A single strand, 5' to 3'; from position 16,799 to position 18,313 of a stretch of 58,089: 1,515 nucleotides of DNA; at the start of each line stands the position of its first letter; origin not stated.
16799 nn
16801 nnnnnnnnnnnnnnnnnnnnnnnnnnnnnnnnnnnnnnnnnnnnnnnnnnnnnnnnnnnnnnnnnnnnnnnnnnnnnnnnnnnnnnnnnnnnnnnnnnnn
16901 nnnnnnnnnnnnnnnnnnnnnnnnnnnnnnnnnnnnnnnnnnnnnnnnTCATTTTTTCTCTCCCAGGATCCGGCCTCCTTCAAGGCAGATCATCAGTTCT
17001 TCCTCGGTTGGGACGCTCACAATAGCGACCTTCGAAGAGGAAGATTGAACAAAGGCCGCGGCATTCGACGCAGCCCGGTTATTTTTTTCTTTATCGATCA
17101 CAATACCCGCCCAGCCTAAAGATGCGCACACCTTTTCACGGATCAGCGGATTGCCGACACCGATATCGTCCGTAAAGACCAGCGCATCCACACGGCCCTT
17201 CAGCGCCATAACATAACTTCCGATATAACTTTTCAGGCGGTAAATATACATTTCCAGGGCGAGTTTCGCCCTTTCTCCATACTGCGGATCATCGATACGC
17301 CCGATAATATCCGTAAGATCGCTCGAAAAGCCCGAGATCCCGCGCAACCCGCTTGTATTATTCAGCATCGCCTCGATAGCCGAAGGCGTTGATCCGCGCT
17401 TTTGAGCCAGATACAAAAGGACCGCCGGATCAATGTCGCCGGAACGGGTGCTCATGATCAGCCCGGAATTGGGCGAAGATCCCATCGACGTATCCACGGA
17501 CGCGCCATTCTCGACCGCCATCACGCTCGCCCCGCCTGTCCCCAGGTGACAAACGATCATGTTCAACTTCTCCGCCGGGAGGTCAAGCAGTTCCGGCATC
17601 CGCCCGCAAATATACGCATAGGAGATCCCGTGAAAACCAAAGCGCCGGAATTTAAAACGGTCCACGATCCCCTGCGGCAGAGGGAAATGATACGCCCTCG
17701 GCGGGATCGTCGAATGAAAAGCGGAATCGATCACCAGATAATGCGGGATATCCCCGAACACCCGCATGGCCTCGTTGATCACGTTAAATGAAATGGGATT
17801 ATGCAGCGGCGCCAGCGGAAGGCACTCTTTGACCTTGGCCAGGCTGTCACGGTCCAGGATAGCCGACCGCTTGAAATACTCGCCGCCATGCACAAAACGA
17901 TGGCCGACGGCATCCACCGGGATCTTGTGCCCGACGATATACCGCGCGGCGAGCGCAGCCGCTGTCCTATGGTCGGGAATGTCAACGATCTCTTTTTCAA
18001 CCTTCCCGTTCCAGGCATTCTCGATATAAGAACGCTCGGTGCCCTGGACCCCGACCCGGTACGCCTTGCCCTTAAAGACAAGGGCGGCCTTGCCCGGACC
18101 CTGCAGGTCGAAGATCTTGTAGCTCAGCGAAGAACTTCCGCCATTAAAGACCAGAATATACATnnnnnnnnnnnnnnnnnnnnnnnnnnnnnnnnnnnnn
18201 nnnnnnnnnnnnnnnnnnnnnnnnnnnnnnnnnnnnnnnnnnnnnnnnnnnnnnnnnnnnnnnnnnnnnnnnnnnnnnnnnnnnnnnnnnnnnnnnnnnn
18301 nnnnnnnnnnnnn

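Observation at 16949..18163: Bacterial acetate kinase with the motifs of the PPi-dependent Entamoeba enzyme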

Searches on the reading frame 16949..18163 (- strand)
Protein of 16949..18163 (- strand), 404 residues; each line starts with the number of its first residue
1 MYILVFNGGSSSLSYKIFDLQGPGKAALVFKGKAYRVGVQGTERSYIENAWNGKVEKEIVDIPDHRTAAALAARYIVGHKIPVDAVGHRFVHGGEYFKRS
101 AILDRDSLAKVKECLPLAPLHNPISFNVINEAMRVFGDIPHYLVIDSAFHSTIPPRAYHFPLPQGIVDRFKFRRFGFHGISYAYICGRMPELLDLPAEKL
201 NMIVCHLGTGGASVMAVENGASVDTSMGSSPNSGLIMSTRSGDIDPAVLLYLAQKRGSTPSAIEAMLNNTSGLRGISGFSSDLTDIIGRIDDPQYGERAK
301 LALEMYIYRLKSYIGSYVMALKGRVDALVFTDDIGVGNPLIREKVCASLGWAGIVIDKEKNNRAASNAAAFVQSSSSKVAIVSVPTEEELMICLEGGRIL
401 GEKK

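Call 4: search_protein_families(library=pfam, proteins=[window:16949-18163:-])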
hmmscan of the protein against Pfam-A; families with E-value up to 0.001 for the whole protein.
window:16949-18163:- (404 aa): 1 family
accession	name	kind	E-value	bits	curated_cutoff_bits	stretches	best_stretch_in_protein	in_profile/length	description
PF00871.23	Acetate_kinase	-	1.6e-113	379.7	22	1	3-393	2-391/392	Acetokinase family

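Call 5: search_protein_families(library=ncbifam, proteins=[window:16949-18163:-])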
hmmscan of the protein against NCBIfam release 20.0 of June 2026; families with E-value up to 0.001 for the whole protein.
window:16949-18163:- (404 aa): 8 families
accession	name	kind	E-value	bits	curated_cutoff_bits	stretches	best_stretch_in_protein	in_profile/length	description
TIGR00016.1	ackA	subfamily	2.2e-114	382.3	293.4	1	2-394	5-398/405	acetate/propionate family kinase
NF009063.0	PRK12397.1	equivalog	5.5e-95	318.4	659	1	3-398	5-391/404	acetate/propionate family kinase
NF009045.0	PRK12379.1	equivalog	1e-88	297.8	580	1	3-396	7-389/402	propionate kinase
NF005520.0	PRK07157.1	equivalog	9.5e-81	271.9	561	1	3-394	5-392/400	acetate kinase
NF009099.0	PRK12440.1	equivalog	2.1e-78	264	693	1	2-394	5-391/397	acetate/propionate family kinase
NF005462.0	PRK07058.1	equivalog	2e-76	257.5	486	1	3-402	6-392/396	acetate/propionate family kinase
NF002834.0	PRK03011.1-5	subfamily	5.9e-19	68.4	222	1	173-352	150-323/357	butyrate kinase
TIGR02707.1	butyr_kinase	equivalog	1e-14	54.3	289.1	1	177-351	151-319/351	butyrate kinase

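Call 6: search_solved_structures(query=window:16949-18163:-, show_alignments=3)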
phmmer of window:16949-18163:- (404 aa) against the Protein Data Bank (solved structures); distinct sequences matched with E-value up to 0.001: 21.
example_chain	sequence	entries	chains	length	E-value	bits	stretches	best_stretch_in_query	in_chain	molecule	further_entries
2iir_A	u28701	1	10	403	2e-94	320.3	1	1-397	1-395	Acetate kinase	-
4h0o_A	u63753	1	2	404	7.3e-89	302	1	3-397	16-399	Acetate kinase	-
1tuu_A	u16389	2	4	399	5.5e-82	279.3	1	1-398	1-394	Acetate kinase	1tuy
1g99_A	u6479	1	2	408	5.5e-82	279.3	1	1-399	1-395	ACETATE KINASE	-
7fj7_A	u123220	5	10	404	1.9e-81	277.6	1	3-395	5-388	Probable propionate kinase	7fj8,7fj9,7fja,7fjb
6ioy_A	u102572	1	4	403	2e-81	277.5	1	3-395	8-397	Acetate kinase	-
4ijn_A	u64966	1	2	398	2.9e-74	253.9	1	62-393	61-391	Acetate kinase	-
3sk3_A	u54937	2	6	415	1.9e-71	244.7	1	65-399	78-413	Acetate kinase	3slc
9dv8_A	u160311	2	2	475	1.3e-70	241.9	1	1-393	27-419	Acetate kinase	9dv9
4xh4_A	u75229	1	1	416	2.3e-70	241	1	3-396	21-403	Propionate kinase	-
4fwl_A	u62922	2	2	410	8.1e-70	239.3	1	3-396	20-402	Propionate kinase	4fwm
1x3m_A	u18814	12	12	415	8.4e-70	239.2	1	3-396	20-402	Propionate kinase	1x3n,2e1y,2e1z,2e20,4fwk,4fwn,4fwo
4xh1_A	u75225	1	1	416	8.5e-70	239.2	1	3-396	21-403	Propionate kinase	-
4xh5_A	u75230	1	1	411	2.1e-69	237.9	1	3-396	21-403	Propionate kinase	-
3khy_A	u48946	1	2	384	1e-66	229.1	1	3-396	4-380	Propionate kinase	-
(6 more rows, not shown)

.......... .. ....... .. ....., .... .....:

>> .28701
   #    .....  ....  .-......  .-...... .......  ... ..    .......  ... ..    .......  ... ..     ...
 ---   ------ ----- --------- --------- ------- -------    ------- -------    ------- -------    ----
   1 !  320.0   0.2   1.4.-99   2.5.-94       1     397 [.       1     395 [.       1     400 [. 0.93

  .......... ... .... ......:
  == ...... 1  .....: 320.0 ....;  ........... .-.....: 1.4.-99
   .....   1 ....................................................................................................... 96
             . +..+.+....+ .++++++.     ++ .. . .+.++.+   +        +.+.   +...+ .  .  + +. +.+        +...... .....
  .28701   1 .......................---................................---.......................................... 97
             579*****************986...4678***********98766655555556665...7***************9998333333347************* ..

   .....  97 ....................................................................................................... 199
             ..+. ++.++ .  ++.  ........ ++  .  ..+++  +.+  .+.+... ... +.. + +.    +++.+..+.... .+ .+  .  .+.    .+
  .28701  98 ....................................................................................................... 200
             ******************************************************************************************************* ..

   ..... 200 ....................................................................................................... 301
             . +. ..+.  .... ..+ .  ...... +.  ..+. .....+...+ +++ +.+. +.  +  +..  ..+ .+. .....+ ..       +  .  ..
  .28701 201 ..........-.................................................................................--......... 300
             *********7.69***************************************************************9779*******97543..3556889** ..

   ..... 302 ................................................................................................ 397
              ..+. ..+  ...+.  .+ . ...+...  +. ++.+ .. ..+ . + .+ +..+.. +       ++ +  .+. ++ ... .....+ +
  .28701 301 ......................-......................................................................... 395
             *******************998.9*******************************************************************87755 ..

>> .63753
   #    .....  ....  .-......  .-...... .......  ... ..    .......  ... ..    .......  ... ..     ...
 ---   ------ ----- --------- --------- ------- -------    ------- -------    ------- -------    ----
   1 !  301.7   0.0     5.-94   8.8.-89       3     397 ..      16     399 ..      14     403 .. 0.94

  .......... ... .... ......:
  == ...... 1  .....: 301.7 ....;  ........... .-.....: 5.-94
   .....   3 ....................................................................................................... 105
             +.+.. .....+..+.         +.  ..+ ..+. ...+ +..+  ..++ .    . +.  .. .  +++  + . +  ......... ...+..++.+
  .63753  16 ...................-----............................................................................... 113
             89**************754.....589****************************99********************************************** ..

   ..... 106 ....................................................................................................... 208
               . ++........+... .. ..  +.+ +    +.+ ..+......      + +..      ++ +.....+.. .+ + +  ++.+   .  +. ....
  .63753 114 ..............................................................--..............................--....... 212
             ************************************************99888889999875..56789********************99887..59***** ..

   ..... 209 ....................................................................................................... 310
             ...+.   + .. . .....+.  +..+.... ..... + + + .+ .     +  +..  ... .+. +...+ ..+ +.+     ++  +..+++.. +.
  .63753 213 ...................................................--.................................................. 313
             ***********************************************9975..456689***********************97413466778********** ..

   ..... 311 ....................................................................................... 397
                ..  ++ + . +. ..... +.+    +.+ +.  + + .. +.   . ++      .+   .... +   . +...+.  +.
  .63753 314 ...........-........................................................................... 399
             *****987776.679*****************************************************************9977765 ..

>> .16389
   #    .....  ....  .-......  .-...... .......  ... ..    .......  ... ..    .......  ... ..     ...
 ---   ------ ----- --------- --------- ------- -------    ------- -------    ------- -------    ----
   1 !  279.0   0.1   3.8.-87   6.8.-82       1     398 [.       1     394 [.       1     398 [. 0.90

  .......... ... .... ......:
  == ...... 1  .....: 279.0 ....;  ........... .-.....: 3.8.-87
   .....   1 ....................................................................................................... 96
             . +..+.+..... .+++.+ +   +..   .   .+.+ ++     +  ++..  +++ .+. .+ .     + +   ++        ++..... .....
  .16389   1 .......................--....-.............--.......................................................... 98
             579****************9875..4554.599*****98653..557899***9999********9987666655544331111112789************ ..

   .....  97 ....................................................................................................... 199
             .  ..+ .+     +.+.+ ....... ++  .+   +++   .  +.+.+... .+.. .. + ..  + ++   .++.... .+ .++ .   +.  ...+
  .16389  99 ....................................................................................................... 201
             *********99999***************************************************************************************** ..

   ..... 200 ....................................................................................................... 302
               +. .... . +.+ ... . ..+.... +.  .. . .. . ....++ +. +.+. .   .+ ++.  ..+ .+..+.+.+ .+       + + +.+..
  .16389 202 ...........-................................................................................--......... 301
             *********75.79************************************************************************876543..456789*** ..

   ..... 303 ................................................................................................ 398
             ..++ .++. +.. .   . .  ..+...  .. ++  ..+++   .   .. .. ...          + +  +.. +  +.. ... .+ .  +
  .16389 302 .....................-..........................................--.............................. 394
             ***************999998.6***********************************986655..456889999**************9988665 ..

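Call 11: find_homologous_proteins(query=window:16949-18163:-, max_evalue=1e-30)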
Query window:16949-18163:- (404 aa): 6870 proteins with E <= 1e-30 among 8000 candidates; the best 120 are listed.
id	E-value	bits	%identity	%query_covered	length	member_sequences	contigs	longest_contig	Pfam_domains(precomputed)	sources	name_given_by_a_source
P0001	2.4e-268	908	100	100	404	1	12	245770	PF00871.24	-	-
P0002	1.8e-211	721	78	100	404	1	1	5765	PF00871.24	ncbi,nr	ncbi:MAG: acetate/propionate family kinase [Candidatus Omnitrophica bacterium]|nr:acetate/propionate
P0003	4.6e-208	709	78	99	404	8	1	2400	PF00871.24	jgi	jgi:acetate kinase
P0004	2.3e-207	707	76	100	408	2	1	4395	PF00871.24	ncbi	-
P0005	6.2e-207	706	77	100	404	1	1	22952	PF00871.24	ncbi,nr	ncbi:MAG: acetate/propionate family kinase [Candidatus Omnitrophica bacterium]|nr:acetate/propionate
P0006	1.3e-206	705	76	100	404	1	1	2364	PF00871.24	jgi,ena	-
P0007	1.5e-205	701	75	100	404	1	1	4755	PF00871.24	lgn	-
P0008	2.3e-205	700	76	100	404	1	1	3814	PF00871.24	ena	-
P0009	1.0e-204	698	77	100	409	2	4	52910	PF00871.24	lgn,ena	-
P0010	1.1e-204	698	76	100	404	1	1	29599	PF00871.24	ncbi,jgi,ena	-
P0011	2.1e-203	694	77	99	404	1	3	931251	PF00871.24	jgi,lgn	jgi:acetate kinase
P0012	1.0e-202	692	75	100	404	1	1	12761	PF00871.24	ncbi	ncbi:MAG: acetate/propionate family kinase [Candidatus Omnitrophota bacterium]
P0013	3.1e-202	690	77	100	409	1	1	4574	PF00871.24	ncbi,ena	-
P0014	9.1e-202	689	75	99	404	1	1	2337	PF00871.24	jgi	jgi:acetate kinase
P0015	1.6e-201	688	75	99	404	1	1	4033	PF00871.24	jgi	jgi:acetate kinase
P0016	2.9e-201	687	74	100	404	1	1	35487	PF00871.24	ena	-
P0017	2.0e-199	681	74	99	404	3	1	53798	PF00871.24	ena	-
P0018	1.2e-197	675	73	100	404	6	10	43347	PF00871.24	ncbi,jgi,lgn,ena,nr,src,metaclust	ncbi:MAG: hypothetical protein A2Y03_10115 [Omnitrophica WOR_2 bacterium GWF2_38_59]|nr:MAG: hypothe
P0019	5.4e-196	670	71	100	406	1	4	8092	PF00871.24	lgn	-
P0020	6.1e-196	669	73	100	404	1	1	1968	PF00871.24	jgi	-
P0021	9.1e-195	666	72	99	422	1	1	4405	PF00871.24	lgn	-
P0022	9.4e-195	665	71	100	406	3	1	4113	PF00871.24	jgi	jgi:acetate kinase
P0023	1.9e-188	645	71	100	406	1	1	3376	PF00871.24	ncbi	-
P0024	5.7e-188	643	69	100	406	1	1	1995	PF00871.24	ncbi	-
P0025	3.2e-185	634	69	100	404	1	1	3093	PF00871.24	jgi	jgi:acetate kinase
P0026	7.6e-184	630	67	100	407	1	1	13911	PF00871.24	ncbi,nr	ncbi:MAG: acetate/propionate family kinase [Candidatus Omnitrophica bacterium]|nr:acetate/propionate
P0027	1.4e-181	622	68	100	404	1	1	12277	PF00871.24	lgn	-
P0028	6.7e-180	617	68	100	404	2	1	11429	PF00871.24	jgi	jgi:acetate kinase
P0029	5.7e-178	610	67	99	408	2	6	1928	PF00871.24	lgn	-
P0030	4.4e-177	607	66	100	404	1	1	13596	PF00871.24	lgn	-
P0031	1.1e-175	603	65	100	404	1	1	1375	PF00871.24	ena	-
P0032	4.3e-175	601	76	86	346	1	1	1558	PF00871.24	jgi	jgi:acetate kinase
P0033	1.0e-174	600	66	99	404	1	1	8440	PF00871.24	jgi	-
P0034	4.6e-170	584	64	98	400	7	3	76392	PF00871.24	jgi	-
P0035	4.1e-163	561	62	100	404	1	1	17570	PF00871.24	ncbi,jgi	-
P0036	1.2e-158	547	59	100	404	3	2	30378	PF00871.24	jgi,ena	-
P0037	4.1e-154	532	61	96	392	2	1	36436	PF00871.24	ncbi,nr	ncbi:MAG: acetate/propionate family kinase [Candidatus Omnitrophica bacterium]|nr:acetate/propionate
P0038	1.4e-152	527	73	79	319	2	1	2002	PF00871.24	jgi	jgi:acetate kinase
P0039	1.5e-147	510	57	99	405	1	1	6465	PF00871.24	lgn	-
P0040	5.3e-144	498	56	99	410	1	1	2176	PF00871.24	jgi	jgi:acetate kinase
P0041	2.9e-142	493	56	99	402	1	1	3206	PF00871.24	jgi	-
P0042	1.4e-138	481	54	100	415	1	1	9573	PF00871.24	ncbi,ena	-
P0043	2.6e-138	480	76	69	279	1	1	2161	PF00871.24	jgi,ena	-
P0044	3.6e-138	479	54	100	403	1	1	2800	PF00871.24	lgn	-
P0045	4.8e-137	476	54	99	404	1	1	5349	PF00871.24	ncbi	-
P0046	7.0e-137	475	54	99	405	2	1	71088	PF00871.24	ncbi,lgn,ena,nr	ncbi:MAG: acetate/propionate family kinase [Candidatus Omnitrophica bacterium]|nr:acetate/propionate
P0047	3.1e-136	473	52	100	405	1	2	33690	PF00871.24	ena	-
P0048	1.1e-134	468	52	100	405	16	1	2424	PF00871.24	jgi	jgi:acetate kinase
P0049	1.5e-134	467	53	99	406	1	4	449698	PF00871.24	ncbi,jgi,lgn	jgi:acetate kinase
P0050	4.8e-134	466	53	100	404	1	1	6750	PF00871.24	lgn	-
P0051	5.0e-134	466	52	100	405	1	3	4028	PF00871.24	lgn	-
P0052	9.5e-134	465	52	100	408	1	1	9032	PF00871.24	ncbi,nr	ncbi:MAG: acetate/propionate family kinase [Candidatus Omnitrophica bacterium]|nr:acetate/propionate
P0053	1.3e-133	464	51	100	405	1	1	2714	PF00871.24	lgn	-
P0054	1.8e-133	464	54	99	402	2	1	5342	PF00871.24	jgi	-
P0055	4.6e-132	459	51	100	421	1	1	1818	PF00871.24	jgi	jgi:acetate kinase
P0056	4.7e-132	459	53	99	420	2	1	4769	PF00871.24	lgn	-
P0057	5.5e-132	459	50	100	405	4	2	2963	PF00871.24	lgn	-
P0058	7.0e-132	459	52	100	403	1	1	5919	PF00871.24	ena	-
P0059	1.2e-131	458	51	100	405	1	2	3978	PF00871.24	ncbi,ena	-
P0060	1.5e-131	457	52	100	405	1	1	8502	PF00871.24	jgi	jgi:acetate kinase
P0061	1.6e-131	457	53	97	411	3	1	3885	PF00871.24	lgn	-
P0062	2.3e-131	457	51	100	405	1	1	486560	PF00871.24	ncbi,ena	-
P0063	4.3e-131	456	52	99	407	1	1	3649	PF00871.24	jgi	jgi:acetate kinase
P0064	8.1e-131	455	52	99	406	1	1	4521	PF00871.24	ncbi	-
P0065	8.8e-131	455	52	99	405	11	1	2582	PF00871.24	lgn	-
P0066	1.0e-130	455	50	100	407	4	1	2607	PF00871.24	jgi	jgi:acetate kinase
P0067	1.3e-130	454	51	99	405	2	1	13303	PF00871.24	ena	-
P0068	2.2e-130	454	50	100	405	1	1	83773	PF00871.24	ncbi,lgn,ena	-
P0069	2.7e-130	453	51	98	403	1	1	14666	PF00871.24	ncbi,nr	ncbi:MAG: acetate/propionate family kinase, partial [Candidatus Omnitrophica bacterium]|nr:acetate/p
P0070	3.4e-130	453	52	100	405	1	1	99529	PF00871.24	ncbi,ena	-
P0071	4.7e-130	452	50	100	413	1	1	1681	PF00871.24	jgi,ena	-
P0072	7.1e-130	452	51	99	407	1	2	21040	PF00871.24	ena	-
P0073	8.7e-130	452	53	100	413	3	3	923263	PF00871.24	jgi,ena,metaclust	metaclust:\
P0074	1.4e-129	451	50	99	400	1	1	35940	PF00871.24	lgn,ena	-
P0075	1.4e-129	451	52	100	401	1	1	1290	PF00871.24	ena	-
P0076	1.5e-129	451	51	100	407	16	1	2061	PF00871.24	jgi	-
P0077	1.5e-129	451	51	100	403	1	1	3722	PF00871.24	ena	-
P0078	1.8e-129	451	50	99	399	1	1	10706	PF00871.24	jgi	jgi:acetate kinase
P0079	1.9e-129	451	52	99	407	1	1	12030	PF00871.24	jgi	jgi:acetate kinase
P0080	2.2e-129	450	51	100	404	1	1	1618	PF00871.24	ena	-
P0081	2.9e-129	450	50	100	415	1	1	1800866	PF00871.24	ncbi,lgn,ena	-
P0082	3.1e-129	450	50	99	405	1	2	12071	PF00871.24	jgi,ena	jgi:acetate kinase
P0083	3.6e-129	450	52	100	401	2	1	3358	PF00871.24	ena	-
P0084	6.3e-129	449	51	100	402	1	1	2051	PF00871.24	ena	-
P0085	6.8e-129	449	50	99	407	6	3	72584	PF00871.24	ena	-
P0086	7.6e-129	449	52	99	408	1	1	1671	PF00871.24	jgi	jgi:acetate kinase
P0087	1.5e-128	448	51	99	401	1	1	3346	PF00871.24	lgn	-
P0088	1.8e-128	447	50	100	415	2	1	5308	PF00871.24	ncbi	-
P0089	1.8e-128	447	51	99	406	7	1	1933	PF00871.24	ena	-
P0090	1.9e-128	447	51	100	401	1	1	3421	PF00871.24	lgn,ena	-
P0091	1.9e-128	447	51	98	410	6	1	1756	PF00871.24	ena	-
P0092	2.6e-128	447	53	100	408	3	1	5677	PF00871.24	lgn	-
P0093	3.8e-128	446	50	99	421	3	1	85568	PF00871.24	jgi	jgi:acetate kinase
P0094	3.9e-128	446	50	99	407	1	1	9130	PF00871.24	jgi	jgi:acetate kinase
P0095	3.9e-128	446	51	99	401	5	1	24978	PF00871.24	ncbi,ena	ncbi:MAG: acetate/propionate family kinase [Candidatus Omnitrophota bacterium]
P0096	4.5e-128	446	51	100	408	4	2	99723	PF00871.24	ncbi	ncbi:MAG: acetate/propionate family kinase [Candidatus Aminicenantales bacterium]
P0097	5.0e-128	446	51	100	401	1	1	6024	PF00871.24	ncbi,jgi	ncbi:MAG: acetate/propionate family kinase [Candidatus Omnitrophota bacterium]|jgi:acetate kinase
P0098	5.2e-128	446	52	98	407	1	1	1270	PF00871.24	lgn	-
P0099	7.4e-128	445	50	99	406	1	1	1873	PF00871.24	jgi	jgi:acetate kinase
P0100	8.4e-128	445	51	100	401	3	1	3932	PF00871.24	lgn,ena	-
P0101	8.9e-128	445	52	100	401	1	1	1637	PF00871.24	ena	-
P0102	1.1e-127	445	51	100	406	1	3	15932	PF00871.24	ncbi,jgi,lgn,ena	jgi:acetate kinase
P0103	2.3e-127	444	71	68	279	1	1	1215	PF00871.24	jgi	jgi:acetate kinase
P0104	2.6e-127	443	51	99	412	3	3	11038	PF00871.24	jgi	jgi:acetate kinase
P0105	2.6e-127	443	51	100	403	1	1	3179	PF00871.24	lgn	-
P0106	2.9e-127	443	50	100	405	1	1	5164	PF00871.24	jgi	jgi:acetate kinase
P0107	4.2e-127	443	51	100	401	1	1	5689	PF00871.24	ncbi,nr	ncbi:MAG: acetate/propionate family kinase [Candidatus Omnitrophica bacterium]|nr:acetate/propionate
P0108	5.4e-127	442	53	100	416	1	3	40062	PF00871.24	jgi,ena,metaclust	metaclust:\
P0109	6.6e-127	442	50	100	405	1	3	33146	PF00871.24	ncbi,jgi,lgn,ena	ncbi:MAG: acetate/propionate family kinase [Brevinematales bacterium]|jgi:acetate kinase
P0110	7.1e-127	442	51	100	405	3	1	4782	PF00871.24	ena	-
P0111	1.1e-126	441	51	95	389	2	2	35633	PF00871.24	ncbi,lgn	-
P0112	1.1e-126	441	51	99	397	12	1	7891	PF00871.24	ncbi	-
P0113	1.2e-126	441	49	99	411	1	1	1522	PF00871.24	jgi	jgi:acetate kinase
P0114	1.5e-126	441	52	98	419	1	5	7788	PF00871.24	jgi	jgi:acetate kinase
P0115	3.1e-126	440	50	99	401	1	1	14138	PF00871.24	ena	-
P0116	4.8e-126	439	50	100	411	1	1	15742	PF00871.24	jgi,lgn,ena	-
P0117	6.8e-126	439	51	100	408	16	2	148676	PF00871.24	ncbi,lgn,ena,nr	ncbi:MAG: acetate/propionate family kinase [Acidobacteria bacterium]|nr:acetate/propionate family ki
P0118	9.0e-126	438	49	99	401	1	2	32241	PF00871.24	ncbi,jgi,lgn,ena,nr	ncbi:MAG: hypothetical protein A3J83_00805 [Elusimicrobia bacterium RIFOXYA2_FULL_40_6]|nr:MAG: hypo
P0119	9.5e-126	438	50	99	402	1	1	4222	PF00871.24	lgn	-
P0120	1.3e-125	438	51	99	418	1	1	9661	PF00871.24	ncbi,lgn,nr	ncbi:MAG: acetate/propionate family kinase [Kiritimatiellae bacterium]|nr:acetate/propionate family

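Call 26: search_protein_representatives(protein=window:16949-18163:-)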
Query: 404 residues. Proteins with E-value up to 0.001 (for the whole library): 14332; up to 1e-10: 8057; up to 1e-30: 3036. The best 150 are listed.
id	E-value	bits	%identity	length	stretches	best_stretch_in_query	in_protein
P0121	8.5e-125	433.5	50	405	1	1-403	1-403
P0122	5.3e-107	374.9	44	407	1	1-401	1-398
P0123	1.2e-94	334.2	50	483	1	1-305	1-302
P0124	3.1e-93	329.6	41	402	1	1-400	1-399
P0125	5.0e-86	305.9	42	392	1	3-397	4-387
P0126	4.4e-85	302.7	43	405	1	1-393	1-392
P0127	6.0e-85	302.3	42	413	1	3-393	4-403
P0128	9.9e-85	301.6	41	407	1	1-399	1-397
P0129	2.1e-82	293.9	47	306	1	1-306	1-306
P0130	6.7e-82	292.3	38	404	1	1-401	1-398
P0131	2.8e-81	290.2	42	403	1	1-396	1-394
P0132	4.5e-80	286.3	40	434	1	2-393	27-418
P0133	2.3e-79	283.9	39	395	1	1-398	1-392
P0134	3.0e-79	283.5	41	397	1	1-397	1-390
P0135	3.6e-79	283.3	40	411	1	1-402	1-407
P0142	1.4e-77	278.1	40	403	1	2-403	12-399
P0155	4.0e-76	273.3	42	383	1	1-394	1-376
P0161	3.7e-75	270.1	38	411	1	3-397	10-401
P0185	2.1e-72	261.0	39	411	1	1-393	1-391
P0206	2.5e-71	257.5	39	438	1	1-395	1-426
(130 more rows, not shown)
